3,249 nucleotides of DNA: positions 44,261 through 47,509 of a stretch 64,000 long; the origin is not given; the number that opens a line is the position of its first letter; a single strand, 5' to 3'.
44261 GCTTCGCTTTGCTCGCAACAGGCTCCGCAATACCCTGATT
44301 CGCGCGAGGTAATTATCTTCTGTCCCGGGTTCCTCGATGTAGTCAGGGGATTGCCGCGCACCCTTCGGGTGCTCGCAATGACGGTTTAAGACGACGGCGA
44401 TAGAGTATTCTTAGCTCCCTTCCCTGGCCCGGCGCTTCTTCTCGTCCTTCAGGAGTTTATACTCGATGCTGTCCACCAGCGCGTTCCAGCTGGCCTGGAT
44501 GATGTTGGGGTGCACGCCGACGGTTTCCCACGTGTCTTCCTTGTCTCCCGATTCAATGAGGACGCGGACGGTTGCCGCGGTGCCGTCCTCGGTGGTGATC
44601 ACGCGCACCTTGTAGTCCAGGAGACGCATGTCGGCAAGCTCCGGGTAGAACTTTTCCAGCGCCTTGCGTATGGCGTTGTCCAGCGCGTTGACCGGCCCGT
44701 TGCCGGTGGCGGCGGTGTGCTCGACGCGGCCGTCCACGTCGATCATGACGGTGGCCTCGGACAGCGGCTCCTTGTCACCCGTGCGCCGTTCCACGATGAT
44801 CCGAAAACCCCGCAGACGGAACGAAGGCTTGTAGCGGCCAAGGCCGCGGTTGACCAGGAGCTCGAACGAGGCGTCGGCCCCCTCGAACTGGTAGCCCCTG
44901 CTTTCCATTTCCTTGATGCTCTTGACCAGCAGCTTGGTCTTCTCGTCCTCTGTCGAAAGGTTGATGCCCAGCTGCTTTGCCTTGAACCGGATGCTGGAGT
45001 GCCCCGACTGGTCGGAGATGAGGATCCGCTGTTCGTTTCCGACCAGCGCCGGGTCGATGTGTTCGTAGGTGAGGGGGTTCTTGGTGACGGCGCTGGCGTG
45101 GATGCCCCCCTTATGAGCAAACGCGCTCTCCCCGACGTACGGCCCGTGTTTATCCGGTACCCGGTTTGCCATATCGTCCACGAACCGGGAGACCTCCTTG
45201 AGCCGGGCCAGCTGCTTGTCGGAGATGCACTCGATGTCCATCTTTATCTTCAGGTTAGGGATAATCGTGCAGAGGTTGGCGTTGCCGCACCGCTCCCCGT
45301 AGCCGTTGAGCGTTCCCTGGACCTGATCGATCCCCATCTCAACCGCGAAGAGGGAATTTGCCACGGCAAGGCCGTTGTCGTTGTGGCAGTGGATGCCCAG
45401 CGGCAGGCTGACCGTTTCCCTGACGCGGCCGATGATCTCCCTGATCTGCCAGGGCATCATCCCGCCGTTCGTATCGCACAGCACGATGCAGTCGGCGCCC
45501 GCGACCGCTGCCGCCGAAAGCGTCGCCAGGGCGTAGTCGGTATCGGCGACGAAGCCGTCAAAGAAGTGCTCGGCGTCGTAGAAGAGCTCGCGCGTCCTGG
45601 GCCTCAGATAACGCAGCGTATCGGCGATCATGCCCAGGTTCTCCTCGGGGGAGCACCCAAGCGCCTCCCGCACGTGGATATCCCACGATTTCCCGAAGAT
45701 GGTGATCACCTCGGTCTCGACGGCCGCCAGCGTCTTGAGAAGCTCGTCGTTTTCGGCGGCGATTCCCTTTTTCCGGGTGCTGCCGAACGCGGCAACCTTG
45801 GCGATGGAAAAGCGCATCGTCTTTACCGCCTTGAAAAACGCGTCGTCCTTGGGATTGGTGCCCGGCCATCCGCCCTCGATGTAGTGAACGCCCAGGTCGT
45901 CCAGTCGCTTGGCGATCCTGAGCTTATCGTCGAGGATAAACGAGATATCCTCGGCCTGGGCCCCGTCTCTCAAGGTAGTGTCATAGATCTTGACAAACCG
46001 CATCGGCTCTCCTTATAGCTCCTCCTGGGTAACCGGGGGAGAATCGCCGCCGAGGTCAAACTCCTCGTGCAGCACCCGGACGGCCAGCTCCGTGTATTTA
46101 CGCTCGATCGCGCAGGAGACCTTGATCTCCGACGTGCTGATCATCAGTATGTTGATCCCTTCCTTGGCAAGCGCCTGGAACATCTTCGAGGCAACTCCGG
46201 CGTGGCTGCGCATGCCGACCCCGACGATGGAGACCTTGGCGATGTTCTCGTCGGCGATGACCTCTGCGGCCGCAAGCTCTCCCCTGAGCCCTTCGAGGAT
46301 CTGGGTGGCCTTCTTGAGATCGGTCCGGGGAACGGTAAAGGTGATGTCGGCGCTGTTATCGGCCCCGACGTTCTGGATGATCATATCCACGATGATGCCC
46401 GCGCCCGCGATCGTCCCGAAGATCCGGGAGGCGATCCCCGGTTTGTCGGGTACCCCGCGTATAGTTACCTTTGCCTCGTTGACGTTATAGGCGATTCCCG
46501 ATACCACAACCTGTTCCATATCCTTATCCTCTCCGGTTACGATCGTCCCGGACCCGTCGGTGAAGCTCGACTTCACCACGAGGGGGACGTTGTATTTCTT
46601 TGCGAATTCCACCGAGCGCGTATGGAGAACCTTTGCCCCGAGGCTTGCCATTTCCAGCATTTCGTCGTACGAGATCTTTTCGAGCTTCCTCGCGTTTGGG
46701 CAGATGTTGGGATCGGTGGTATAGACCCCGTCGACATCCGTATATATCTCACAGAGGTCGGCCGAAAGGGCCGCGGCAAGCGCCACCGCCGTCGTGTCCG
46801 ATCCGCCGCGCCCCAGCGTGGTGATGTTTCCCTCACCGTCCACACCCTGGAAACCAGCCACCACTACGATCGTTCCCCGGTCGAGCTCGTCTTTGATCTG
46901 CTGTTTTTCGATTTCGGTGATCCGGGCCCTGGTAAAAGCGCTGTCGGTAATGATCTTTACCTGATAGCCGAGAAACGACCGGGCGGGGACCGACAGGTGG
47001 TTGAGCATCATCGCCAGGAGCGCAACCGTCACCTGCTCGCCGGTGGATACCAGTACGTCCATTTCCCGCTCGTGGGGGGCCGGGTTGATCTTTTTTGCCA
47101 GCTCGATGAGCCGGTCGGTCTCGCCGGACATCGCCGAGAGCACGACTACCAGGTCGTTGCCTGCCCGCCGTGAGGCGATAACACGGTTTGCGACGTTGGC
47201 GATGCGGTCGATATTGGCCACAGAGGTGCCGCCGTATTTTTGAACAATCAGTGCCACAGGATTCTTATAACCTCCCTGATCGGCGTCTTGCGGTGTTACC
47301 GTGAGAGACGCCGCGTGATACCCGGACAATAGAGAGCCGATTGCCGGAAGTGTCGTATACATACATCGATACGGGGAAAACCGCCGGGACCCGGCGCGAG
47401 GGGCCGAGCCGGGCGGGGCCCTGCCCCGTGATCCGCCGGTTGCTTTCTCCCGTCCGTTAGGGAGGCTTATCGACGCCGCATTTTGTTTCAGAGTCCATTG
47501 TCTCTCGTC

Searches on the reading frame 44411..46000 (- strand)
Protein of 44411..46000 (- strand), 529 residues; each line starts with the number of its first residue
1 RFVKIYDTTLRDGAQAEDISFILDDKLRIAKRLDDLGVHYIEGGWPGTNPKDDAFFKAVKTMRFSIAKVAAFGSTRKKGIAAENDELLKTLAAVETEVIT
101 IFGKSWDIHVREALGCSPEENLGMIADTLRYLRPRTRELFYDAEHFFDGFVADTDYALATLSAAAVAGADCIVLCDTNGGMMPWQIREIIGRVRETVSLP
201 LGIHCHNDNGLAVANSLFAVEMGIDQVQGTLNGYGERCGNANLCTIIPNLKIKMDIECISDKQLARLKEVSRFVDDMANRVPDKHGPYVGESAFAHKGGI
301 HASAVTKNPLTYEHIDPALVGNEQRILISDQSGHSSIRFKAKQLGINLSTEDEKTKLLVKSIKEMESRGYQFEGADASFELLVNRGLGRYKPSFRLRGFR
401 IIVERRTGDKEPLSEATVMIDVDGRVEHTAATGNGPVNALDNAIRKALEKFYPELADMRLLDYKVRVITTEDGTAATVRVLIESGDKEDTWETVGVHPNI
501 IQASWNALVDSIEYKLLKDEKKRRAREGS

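Call 81: search_protein_families(library=pfam, proteins=[window:44411-46000:-], max_evalue=0.00001)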
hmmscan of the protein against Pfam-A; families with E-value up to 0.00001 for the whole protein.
window:44411-46000:- (529 aa): 3 families
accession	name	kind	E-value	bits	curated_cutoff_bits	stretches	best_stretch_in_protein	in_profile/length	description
PF00682.25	HMGL-like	-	3e-50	171.5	29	1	3-274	2-260/260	HMGL-like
PF08502.15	LeuA_dimer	-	1.6e-29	102.9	24.9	1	374-515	2-130/131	LeuA allosteric (dimerisation) domain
PF22617.1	HCS_D2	-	7.3e-19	68.4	27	1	289-367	2-79/82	Homocitrate synthase post-HMGL domain-like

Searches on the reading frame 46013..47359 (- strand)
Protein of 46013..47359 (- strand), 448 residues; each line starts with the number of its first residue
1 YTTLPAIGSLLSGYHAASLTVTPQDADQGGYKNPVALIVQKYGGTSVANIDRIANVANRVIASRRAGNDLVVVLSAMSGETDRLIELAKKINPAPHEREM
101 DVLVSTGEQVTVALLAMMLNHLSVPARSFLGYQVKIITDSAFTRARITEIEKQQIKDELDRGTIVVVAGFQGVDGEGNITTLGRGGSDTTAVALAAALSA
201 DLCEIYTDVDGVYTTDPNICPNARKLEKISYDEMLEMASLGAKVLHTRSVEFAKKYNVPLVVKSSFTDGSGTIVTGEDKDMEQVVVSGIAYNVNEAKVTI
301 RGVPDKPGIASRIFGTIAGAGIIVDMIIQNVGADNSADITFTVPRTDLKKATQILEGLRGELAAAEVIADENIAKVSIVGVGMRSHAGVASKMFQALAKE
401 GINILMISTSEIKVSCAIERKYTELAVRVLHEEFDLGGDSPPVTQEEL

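Call 81: search_protein_families(library=pfam, proteins=[window:46013-47359:-], max_evalue=0.00001)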
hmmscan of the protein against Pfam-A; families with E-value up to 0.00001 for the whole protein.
window:46013-47359:- (448 aa): 4 families
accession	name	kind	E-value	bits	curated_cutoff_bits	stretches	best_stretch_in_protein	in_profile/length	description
PF00696.33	AA_kinase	-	1.2e-55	189.2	24.9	1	37-264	2-234/234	Amino acid kinase family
PF22468.2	ACT_9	-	3.1e-37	126.6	27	2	376-434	1-61/61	ACT domain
PF13840.12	ACT_7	-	6.5e-20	71.2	27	1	369-432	2-65/65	ACT domain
PF01842.31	ACT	-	5.4e-19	68.1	27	2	299-358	2-64/66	ACT domain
